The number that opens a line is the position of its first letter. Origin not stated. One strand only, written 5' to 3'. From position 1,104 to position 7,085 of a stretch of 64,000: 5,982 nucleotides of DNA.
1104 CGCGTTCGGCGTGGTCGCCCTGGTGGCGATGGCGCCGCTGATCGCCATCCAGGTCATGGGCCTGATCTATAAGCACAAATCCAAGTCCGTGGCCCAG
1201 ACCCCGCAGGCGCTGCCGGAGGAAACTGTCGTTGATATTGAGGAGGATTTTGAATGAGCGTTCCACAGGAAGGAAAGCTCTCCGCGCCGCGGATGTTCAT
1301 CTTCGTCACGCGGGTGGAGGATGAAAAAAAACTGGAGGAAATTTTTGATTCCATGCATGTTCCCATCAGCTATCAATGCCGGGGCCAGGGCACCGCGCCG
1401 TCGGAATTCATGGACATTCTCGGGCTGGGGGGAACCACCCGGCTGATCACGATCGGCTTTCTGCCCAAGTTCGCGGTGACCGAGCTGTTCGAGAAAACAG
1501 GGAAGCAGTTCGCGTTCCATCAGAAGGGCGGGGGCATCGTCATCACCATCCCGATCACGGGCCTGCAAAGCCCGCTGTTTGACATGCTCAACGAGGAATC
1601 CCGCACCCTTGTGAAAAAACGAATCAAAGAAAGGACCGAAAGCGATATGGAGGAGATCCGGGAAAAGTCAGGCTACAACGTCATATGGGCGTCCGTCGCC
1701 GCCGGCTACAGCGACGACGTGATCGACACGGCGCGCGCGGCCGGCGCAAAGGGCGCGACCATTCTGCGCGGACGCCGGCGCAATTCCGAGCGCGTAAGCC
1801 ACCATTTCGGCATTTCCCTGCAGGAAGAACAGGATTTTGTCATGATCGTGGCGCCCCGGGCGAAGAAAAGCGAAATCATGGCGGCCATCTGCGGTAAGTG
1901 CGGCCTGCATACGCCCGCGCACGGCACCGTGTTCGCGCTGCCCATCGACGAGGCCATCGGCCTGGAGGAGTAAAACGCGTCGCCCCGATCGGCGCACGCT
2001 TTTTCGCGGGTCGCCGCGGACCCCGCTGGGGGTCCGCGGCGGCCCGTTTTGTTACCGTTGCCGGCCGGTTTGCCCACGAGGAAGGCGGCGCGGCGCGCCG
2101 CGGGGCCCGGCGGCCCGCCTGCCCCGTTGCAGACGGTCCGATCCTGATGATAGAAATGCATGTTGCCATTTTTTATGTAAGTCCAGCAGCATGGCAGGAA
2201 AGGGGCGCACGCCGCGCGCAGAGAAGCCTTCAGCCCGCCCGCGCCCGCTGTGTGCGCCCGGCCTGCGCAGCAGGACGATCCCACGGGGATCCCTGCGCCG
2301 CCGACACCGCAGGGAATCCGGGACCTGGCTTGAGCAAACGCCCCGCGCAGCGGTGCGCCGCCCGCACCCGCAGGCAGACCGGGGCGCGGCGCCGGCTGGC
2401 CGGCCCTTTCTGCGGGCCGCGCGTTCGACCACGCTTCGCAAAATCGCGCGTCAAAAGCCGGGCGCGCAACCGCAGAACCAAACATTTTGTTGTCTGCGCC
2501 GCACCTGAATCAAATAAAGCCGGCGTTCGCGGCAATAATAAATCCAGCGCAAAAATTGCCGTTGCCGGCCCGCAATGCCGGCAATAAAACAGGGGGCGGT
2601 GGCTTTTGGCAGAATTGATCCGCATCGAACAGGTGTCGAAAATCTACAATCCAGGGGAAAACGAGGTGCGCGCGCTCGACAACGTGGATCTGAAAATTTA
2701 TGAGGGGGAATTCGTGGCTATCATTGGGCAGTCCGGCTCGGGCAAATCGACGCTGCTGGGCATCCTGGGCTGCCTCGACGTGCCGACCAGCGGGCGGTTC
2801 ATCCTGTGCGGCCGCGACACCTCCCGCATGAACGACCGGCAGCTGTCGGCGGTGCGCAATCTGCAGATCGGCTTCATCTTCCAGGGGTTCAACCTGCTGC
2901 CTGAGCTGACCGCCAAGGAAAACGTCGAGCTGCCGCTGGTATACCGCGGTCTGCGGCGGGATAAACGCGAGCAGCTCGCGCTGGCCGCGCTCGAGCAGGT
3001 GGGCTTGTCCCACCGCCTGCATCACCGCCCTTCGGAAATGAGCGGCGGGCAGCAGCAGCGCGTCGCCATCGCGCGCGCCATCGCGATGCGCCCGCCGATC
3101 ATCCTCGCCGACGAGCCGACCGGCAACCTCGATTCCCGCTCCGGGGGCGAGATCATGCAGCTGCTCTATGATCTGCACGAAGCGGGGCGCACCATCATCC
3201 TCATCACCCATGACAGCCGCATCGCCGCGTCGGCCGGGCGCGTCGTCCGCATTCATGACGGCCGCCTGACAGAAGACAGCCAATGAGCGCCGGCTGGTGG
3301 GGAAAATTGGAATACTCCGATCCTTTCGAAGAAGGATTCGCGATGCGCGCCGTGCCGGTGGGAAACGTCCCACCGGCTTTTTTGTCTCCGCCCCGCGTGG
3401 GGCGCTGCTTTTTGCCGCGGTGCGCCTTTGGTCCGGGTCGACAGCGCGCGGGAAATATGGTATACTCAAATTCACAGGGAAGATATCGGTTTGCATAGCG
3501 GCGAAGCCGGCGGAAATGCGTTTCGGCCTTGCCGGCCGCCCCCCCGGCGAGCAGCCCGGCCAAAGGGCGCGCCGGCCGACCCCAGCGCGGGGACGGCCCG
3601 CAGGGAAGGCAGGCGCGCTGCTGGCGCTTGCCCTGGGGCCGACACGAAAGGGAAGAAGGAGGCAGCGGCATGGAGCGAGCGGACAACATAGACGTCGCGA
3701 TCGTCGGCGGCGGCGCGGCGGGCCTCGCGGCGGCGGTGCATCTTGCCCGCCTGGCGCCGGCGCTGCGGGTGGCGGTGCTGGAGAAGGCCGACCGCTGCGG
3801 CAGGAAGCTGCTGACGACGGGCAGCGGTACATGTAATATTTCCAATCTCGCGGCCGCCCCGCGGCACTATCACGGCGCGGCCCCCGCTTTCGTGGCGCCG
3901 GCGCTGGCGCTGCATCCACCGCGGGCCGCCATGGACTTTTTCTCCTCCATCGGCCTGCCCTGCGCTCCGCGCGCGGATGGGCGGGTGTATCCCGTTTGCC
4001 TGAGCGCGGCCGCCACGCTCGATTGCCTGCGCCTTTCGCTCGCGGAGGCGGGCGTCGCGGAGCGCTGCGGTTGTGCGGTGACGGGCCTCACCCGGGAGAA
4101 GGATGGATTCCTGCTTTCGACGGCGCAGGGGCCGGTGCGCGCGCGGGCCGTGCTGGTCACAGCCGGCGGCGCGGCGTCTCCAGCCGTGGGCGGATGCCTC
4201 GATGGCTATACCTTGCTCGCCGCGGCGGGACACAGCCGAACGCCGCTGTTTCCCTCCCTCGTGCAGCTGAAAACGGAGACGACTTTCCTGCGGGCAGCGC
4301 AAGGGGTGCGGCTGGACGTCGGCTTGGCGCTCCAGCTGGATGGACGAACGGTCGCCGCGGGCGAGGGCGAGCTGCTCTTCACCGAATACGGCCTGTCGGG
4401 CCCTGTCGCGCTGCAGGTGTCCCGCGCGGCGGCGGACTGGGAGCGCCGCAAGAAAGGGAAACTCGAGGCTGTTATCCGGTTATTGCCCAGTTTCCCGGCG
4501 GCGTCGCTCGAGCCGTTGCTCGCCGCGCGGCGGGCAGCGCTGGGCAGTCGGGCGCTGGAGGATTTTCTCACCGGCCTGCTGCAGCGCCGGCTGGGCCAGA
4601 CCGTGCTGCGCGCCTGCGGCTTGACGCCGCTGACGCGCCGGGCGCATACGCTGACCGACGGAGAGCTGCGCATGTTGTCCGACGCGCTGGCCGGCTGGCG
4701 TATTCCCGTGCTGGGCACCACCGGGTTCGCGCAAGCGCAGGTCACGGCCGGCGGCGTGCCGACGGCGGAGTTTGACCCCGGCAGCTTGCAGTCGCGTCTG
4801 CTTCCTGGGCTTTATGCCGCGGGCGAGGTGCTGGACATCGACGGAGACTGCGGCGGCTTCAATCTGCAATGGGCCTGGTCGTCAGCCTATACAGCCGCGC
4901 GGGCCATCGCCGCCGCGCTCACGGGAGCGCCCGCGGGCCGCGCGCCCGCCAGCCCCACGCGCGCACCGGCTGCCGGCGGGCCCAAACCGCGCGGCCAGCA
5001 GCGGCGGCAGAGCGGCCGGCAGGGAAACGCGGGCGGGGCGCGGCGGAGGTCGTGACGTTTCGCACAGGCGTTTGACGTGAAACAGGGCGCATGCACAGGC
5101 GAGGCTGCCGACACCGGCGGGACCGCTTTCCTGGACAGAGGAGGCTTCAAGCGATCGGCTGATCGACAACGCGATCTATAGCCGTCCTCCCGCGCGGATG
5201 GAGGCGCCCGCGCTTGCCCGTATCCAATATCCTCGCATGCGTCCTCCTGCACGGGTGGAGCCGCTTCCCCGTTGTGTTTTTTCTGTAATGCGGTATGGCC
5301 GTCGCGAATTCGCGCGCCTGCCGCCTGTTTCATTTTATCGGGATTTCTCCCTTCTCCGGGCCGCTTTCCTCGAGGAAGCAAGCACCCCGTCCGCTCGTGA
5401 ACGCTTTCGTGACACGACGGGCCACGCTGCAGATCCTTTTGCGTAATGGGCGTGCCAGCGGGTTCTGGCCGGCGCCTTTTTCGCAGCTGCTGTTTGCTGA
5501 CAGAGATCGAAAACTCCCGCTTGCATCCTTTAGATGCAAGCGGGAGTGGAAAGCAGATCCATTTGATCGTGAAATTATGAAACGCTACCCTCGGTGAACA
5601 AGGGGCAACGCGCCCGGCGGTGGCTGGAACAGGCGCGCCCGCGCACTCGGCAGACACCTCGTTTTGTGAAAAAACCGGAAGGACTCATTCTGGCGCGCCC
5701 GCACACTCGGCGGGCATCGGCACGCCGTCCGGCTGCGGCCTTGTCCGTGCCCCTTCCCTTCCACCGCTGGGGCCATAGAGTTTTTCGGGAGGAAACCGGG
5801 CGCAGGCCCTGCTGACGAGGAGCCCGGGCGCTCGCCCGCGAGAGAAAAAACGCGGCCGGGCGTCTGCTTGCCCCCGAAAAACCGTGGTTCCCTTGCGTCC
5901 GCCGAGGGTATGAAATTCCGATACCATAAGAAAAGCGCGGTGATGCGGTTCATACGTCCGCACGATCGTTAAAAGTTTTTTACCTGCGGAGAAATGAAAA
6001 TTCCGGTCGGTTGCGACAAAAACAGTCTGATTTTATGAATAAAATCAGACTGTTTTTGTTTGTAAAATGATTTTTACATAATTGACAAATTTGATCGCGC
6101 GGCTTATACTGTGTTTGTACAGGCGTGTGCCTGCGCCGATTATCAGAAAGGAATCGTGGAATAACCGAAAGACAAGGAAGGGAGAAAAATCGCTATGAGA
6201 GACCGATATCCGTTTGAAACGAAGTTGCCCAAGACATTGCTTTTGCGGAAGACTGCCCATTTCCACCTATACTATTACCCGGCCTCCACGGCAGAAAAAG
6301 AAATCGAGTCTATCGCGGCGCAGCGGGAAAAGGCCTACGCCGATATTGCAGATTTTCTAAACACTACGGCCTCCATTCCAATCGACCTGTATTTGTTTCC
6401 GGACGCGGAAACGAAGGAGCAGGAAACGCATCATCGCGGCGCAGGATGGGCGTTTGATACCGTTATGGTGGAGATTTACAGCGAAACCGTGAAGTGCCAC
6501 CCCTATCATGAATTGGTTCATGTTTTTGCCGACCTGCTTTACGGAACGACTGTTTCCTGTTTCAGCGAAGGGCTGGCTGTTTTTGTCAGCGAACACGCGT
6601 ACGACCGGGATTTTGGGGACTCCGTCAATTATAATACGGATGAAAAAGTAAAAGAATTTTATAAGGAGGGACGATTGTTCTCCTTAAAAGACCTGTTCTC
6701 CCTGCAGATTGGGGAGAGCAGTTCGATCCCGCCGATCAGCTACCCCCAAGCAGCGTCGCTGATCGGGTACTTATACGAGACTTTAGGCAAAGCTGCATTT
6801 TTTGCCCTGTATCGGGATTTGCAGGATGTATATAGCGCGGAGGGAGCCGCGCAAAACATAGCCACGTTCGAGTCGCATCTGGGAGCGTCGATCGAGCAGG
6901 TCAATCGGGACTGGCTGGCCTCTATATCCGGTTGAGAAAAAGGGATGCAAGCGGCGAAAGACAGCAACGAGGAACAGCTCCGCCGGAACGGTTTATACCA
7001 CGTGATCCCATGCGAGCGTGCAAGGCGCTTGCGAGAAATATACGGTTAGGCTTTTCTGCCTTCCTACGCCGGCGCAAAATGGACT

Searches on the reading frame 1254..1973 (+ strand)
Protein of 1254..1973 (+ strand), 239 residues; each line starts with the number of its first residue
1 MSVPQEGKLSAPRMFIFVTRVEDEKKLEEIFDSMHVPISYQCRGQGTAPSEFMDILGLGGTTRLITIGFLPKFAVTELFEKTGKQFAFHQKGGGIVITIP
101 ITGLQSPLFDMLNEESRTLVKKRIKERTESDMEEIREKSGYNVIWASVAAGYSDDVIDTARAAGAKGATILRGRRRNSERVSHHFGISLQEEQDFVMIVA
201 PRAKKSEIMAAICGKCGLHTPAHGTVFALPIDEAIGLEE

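Call 16: search_protein_families(library=ncbifam, proteins=[window:1254-1973:+])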
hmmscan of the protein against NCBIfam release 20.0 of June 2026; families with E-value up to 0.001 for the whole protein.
window:1254-1973:+ (239 aa): 0 families

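Call 67: search_protein_families(library=padloc, max_evalue=0.001, proteins=[window:1293-1973:+])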
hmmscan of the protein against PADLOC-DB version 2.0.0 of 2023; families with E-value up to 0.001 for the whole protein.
window:1293-1973:+ (226 aa): 0 families

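Call 68: search_protein_families(library=pfam, max_evalue=0.001, proteins=[window:1293-1973:+])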
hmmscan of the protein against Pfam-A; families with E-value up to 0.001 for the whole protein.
window:1293-1973:+ (226 aa): 0 families

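Call 77: find_encoding_contigs(protein=window:1254-1973:+, flank=10000, max_places=6)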
Protein window:1254-1973:+ (239 aa): 1 contig read that carries it; 1 place shown.
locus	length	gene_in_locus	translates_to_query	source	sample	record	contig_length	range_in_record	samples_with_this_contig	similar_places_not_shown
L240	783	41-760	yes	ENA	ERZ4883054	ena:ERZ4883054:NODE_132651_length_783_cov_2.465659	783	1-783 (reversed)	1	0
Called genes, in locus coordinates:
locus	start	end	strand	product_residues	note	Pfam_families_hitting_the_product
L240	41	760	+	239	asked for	-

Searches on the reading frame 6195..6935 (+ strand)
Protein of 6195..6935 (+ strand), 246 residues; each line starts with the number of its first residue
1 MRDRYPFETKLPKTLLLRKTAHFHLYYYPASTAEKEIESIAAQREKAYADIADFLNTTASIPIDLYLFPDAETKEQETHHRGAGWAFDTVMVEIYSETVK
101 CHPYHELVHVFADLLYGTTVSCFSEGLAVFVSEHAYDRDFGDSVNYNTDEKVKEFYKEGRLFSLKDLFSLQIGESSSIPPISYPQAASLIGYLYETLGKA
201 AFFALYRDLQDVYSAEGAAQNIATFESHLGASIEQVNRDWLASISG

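Call 16: search_protein_families(library=ncbifam, proteins=[window:6195-6935:+])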
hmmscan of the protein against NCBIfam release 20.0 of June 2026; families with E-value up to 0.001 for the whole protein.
window:6195-6935:+ (246 aa): 0 families

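Call 67: search_protein_families(library=padloc, max_evalue=0.001, proteins=[window:6243-6935:+])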
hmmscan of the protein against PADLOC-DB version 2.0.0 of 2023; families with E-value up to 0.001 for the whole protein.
window:6243-6935:+ (230 aa): 0 families

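Call 68: search_protein_families(library=pfam, max_evalue=0.001, proteins=[window:6243-6935:+])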
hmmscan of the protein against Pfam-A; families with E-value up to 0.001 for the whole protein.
window:6243-6935:+ (230 aa): 0 families
